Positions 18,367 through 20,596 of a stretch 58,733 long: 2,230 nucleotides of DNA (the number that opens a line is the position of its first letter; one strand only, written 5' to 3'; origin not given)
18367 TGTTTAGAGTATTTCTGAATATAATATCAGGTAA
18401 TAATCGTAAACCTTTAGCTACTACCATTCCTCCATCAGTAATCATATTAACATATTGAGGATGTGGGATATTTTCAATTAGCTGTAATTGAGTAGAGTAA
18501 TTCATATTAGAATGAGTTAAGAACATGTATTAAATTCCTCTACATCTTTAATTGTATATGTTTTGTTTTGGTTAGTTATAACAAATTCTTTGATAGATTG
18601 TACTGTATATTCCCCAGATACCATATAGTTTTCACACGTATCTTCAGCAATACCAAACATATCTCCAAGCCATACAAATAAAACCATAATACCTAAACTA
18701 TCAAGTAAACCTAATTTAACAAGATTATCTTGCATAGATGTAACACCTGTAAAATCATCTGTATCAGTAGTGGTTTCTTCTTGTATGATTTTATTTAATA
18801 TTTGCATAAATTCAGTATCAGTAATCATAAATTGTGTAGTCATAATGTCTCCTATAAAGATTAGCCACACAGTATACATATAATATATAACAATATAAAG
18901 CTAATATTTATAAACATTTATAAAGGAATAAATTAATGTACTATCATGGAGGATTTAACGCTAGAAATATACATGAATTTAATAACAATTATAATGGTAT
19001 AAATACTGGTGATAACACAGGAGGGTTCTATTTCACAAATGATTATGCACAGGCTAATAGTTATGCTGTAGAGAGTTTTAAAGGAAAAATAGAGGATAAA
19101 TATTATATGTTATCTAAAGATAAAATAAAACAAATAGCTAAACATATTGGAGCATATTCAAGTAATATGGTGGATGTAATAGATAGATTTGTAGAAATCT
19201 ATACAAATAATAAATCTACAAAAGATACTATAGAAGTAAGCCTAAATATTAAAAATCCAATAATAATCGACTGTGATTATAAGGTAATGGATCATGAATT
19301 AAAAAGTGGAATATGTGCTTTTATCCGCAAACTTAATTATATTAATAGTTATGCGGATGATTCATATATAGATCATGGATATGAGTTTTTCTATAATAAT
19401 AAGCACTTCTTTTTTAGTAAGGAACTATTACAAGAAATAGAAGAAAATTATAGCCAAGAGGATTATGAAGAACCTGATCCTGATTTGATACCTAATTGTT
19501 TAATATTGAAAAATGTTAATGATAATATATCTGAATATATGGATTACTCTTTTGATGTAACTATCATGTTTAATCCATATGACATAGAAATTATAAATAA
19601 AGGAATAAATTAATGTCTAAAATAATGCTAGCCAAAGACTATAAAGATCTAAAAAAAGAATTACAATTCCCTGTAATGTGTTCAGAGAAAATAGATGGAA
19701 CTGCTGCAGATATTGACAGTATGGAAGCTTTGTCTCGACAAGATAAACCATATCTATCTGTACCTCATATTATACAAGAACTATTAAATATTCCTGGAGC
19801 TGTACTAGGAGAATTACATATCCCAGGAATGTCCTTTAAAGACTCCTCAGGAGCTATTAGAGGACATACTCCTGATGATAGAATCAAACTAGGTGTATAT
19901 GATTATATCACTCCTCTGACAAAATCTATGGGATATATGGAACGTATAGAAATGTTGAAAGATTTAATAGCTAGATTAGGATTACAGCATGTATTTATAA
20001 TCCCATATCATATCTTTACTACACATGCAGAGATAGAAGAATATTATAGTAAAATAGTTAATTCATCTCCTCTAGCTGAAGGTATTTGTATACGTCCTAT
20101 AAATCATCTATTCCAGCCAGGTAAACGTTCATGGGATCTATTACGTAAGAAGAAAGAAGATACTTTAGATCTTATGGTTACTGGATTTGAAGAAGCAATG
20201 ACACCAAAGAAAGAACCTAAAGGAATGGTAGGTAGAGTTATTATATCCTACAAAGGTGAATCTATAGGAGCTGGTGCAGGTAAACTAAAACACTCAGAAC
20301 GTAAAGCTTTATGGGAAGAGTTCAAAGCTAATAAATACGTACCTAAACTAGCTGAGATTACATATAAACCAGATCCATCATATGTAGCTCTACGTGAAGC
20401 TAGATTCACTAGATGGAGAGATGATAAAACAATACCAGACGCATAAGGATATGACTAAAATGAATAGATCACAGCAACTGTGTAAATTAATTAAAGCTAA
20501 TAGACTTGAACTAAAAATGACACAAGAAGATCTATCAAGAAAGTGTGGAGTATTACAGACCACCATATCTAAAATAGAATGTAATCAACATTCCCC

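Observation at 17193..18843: Carrier protein + Cys-His-His condensing enzyme + unknown ORF translationally coupled to the portal gene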

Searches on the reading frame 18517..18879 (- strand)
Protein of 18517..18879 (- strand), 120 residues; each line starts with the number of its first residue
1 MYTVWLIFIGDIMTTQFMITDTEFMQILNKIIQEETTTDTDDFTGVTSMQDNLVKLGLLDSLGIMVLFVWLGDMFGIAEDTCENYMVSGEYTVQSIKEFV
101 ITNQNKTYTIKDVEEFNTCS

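Call 4: search_protein_families(library=ncbifam, proteins=[window:18517-18879:-], max_evalue=1)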
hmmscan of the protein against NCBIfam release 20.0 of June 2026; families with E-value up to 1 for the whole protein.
window:18517-18879:- (120 aa): 5 families
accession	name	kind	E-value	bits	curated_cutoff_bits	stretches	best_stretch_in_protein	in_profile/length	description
NF052616.1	ACP_for_OlsHI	equivalog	0.031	14.6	130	1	50-100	28-77/83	ornithine lipid biosynthesis acyl carrier protein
NF003464.0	PRK05087.1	equivalog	0.039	14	68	1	38-78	15-53/78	D-alanine--poly(phosphoribitol) ligase subunit DltC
NF002147.0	PRK00982.1-1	equivalog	0.065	13.1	84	1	19-78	3-58/83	acyl carrier protein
NF008183.0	PRK10933.1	subfamily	0.076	11.7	535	1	24-69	13-57/551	alpha,alpha-phosphotrehalase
TIGR00629.1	uvde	equivalog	0.11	11.9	124.45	1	65-113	155-204/312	UV DNA damage repair endonuclease UvsE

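Call 5: search_protein_families(library=phrogs, proteins=[window:18517-18879:-], max_evalue=0.1)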
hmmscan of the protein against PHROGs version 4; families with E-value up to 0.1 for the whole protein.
window:18517-18879:- (120 aa): 3 families
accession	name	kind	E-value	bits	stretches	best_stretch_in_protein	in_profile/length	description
phrog_28189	-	unknown function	1.4e-13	51.9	1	18-115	5-100/107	-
phrog_13878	-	unknown function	0.0088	16.9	0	78-116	40-82/123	-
phrog_36258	-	unknown function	0.095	13.9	0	82-114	9-40/68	-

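Call 6: search_protein_families(library=pfam, proteins=[window:18517-18879:-], max_evalue=1)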
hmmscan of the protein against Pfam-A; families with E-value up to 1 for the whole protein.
window:18517-18879:- (120 aa): 2 families
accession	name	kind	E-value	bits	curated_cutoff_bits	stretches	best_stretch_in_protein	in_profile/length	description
PF22457.1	PpPFK_gamma-like_C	-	0.012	15.9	27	1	3-104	11-116/158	ATP-dependent 6-phosphofructokinase subunit gamma, C-terminal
PF00550.31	PP-binding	-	0.097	13.4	20.8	1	30-77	5-47/67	Phosphopantetheine attachment site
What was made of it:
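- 18517..18843 (-): Phage carrier protein: 108 aa, pI about 4.0. Asp48-Ser49 in 'LLDSLG' is the presumed phosphopantetheine attachment site. Pfam PP-binding scores only 13.4 bits against a cut-off of 20.8 (call 6).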

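Call 33: search_solved_structures(query=A2, max_evalue=10, show_alignments=3)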
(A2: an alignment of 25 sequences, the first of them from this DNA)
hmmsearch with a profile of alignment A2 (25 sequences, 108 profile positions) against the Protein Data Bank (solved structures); distinct sequences matched with E-value up to 10: 32.
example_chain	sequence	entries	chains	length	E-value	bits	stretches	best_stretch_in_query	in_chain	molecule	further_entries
2my5_A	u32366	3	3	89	0.0018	21.7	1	40-92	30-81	Peptidyl carrier protein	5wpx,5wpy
2my6_A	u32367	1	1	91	0.018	18.4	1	40-92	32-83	Peptidyl carrier protein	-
3ce7_A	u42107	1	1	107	0.11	15.9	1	9-94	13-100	Specific mitochondrial acyl carrier protein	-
2gyk_A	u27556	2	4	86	0.11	15.9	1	6-40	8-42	Colicin-E9 immunity protein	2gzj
2gzf_A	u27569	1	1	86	0.11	15.9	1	6-40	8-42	Colicin-E9 immunity protein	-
2gzg_A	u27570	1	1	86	0.12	15.9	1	6-40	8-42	Colicin-E9 immunity protein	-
1e0h_A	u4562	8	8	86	0.12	15.8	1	6-40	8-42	IMMUNITY PROTEIN FOR COLICIN E9 | IMMUNITY PROTEIN IM9 | IM9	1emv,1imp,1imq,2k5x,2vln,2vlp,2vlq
2gze_A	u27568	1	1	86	0.12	15.8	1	6-40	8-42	Colicin-E9 immunity protein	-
1bxi_A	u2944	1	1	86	0.12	15.8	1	6-40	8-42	PROTEIN (COLICIN E9 IMMUNITY PROTEIN)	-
2vlo_A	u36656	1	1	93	0.14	15.6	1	6-40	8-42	COLICIN-E9 IMMUNITY PROTEIN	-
5ew5_E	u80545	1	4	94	0.14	15.6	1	6-40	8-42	Colicin-E9 immunity protein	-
2gzi_A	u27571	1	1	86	0.18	15.2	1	6-40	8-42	Colicin-E9 immunity protein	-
8jf2_F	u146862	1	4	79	0.2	15.1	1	37-88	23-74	D-alanyl carrier protein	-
6bug_A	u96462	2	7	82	0.22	14.9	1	37-88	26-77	D-alanyl carrier protein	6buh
1fr2_A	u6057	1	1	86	0.24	14.9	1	6-35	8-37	COLICIN E9 IMMUNITY PROTEIN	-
2ava_A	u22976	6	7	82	0.32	14.4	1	34-74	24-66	Acyl carrier protein I, chloroplast | Acyl Carrier Protein | ACYL CARRIER PROTEIN 1, CHLOROPLASTIC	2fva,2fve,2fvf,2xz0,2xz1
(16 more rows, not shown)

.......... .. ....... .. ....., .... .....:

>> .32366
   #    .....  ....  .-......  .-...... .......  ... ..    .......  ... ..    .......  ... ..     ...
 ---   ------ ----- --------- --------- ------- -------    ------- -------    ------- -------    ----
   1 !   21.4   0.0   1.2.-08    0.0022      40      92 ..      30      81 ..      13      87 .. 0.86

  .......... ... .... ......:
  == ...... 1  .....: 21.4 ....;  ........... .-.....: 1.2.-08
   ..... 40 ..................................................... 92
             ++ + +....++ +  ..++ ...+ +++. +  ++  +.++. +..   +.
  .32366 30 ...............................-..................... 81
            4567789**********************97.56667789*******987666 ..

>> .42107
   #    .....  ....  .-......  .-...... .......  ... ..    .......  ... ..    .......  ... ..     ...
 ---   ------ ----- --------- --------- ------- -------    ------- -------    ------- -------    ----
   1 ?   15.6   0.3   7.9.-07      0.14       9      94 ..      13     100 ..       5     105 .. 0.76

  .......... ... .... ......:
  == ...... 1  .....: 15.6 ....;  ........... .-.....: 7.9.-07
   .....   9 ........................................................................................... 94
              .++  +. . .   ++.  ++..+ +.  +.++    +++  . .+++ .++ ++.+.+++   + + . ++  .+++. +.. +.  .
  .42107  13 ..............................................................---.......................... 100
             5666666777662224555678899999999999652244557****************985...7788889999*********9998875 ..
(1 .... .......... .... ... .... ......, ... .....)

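Call 49: search_dna_similar(query=window:18517-18843:-, collection=phages, mode=protein, max_evalue=10, max_rows=20)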
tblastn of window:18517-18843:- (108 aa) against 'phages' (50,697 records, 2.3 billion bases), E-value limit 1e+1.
No match.
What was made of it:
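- Closest known: Phage fatty-acid AMGs reported so far. Different: tblastn of the window ACP against 50,697 GenBank phage records found nothing, even at E of 10 or below (call 49).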

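Call 81: search_solved_structures(query=A6, max_evalue=1, show_alignments=2)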
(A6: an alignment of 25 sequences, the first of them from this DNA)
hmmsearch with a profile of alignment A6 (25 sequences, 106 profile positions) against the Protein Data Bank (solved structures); distinct sequences matched with E-value up to 1: 84 (the best 60 are shown).
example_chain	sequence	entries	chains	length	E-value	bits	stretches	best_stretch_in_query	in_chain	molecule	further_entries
2my5_A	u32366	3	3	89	0.0041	20.4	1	40-86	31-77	Peptidyl carrier protein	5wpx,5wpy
2ava_A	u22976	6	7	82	0.0085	19.4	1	34-82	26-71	Acyl carrier protein I, chloroplast | Acyl Carrier Protein | ACYL CARRIER PROTEIN 1, CHLOROPLASTIC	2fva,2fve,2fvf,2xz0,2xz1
8jfh_E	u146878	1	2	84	0.01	19.1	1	22-74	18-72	Acyl carrier protein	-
8jfg_G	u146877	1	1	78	0.01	19.1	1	22-80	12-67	Acyl carrier protein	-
8jfn_B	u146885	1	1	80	0.011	19.1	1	22-74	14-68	Acyl carrier protein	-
4zjb_G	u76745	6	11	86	0.011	19.1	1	22-74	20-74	Acyl carrier protein | Acyl carrier protein,Acyl carrier protein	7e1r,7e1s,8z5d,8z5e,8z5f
8jfi_G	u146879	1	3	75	0.011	19.1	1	24-80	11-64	Acyl carrier protein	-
5h9g_A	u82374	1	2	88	0.011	19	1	22-74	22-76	Acyl carrier protein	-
3gzl_A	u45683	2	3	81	0.013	18.8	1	21-91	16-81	Acyl carrier protein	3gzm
2fq0_A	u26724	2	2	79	0.013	18.8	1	21-91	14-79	acyl carrier protein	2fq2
6ihc_G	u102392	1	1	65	0.015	18.6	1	24-74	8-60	holo-form acyl carrier protein (holo-ACP)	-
7b0n_U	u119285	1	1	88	0.024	17.9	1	27-86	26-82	Acyl carrier protein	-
1l0i_A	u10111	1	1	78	0.025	17.9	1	32-88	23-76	Acyl carrier protein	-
2koo_A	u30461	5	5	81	0.038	17.3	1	34-77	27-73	Acyl carrier protein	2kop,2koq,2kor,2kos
2cnr_A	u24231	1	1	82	0.038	17.3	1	34-77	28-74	ACYL CARRIER PROTEIN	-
1fh1_A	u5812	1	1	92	0.17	15.2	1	10-68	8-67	NODULATION PROTEIN F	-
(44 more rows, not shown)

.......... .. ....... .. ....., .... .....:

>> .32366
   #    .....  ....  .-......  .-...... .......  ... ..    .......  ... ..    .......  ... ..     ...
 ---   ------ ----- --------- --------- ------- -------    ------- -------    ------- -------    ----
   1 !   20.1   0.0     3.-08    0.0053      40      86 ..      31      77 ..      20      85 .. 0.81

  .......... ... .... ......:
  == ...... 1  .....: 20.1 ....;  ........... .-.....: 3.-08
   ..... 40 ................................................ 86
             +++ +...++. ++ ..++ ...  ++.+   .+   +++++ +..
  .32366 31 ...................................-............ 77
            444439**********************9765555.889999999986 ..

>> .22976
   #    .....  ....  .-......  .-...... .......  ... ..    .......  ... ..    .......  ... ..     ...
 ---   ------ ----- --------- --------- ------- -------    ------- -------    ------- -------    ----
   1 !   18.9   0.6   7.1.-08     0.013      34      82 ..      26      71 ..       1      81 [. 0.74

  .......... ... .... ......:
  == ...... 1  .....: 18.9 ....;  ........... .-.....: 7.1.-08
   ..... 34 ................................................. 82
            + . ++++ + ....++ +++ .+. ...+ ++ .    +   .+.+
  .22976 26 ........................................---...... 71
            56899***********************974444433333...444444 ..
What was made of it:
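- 18517..18843 (-): Joint profile against PDB: carrier proteins dominate the top of the list, ACP, PCP, DltC and NodF among them, E 0.004-0.3, and the two alignments printed are aligned on DSL (call 81).
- On Acyl/peptidyl carrier proteins (PP-binding, PF00550): In the alignments shown they align with the DSL of PCP 2my5 and of chloroplast ACP 2ava (calls 33, 81).
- Closest known: NodF/NodE of rhizobia. Same: NodF appears among the PDB carrier hits of the phage ACP profile (1fh1, call 81).
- Carrier proteins, NodF among them, dominate the top of the profile's PDB hit list (call 81).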

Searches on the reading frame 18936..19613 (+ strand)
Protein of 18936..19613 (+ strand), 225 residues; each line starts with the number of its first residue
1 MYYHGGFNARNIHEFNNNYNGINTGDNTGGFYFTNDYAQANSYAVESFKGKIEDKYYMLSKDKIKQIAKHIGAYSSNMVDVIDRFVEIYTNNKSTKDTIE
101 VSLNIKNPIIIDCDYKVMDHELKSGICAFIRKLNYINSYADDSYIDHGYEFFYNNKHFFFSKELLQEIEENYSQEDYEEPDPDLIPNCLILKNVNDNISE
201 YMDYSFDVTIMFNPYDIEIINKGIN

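Call 6: search_protein_families(library=pfam, proteins=[window:18936-19613:+], max_evalue=1)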
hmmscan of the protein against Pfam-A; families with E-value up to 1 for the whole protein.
window:18936-19613:+ (225 aa): 3 families
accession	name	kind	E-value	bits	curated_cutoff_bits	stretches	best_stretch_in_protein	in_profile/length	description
PF18760.7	ART-PolyVal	-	0.00019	22.7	31.2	1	2-61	9-62/140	ADP-Ribosyltransferase in polyvalent proteins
PF19191.5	HEF_HK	-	0.18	12.7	24.1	0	117-142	8-33/67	HEF_HK domain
PF13151.12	DUF3990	-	0.53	10.4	32.2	1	3-67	4-68/152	Protein of unknown function (DUF3990)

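Call 69: search_protein_families(library=phrogs, proteins=[window:18936-19613:+], max_evalue=0.001)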
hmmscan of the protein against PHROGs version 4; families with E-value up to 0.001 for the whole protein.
window:18936-19613:+ (225 aa): 0 families

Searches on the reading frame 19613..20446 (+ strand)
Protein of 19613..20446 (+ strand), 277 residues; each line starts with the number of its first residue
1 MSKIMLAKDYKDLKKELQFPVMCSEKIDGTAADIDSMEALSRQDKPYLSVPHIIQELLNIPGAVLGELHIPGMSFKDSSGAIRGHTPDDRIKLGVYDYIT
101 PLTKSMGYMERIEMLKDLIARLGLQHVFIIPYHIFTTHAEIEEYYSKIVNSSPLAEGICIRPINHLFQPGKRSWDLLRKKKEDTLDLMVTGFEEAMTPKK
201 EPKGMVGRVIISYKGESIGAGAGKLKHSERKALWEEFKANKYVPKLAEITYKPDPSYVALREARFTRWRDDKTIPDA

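Call 6: search_protein_families(library=pfam, proteins=[window:19613-20446:+], max_evalue=1)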
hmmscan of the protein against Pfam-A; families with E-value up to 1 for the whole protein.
window:19613-20446:+ (277 aa): 3 families
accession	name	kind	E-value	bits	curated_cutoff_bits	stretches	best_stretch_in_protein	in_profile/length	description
PF01068.26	DNA_ligase_A_M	-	5.3e-07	30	26.2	2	106-179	133-203/204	ATP dependent DNA ligase domain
PF09414.15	RNA_ligase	-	0.029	15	27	1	21-165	3-160/171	RNA ligase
PF04679.21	DNA_ligase_A_C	-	0.17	12.8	27.5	1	247-272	69-94/94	ATP dependent DNA ligase C terminal region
